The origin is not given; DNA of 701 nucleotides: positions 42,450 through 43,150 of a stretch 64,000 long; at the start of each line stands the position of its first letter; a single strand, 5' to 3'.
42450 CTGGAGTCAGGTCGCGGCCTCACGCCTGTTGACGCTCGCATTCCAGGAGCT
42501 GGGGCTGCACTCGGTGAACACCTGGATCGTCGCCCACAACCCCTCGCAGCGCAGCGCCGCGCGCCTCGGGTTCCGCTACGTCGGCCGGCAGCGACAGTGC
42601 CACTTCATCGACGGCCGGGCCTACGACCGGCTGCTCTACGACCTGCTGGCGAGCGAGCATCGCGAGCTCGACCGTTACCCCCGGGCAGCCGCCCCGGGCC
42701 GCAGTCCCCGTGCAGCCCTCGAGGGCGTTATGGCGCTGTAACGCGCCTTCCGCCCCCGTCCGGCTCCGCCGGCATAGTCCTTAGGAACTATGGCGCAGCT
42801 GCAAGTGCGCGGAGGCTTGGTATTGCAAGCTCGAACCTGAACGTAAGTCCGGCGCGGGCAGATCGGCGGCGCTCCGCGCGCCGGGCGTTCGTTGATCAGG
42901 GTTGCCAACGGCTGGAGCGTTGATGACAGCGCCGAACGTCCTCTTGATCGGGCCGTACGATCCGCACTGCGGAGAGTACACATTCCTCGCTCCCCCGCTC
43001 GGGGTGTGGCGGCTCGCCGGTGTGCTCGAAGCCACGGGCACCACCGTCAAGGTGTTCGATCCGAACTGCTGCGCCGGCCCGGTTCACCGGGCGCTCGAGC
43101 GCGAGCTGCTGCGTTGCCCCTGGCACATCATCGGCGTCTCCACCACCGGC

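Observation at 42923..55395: Ten-gene translationally coupled operon around a membrane GT2 synthase: candidate undescribed synthase-dependent, c-di-GMP-linked exopolysaccharide system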

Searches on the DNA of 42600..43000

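Call 61: search_rna_families(source=window, start=42600, end=43000, threshold=evalue, max_evalue=1)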
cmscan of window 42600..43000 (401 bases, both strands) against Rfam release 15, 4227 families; matches with E-value up to 1: 1.
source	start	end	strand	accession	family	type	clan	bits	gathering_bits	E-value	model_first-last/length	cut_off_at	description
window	42669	42756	-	RF02935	che1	Gene; sRNA;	-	22.5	54.1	0.29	1-91/91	no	che1 RNA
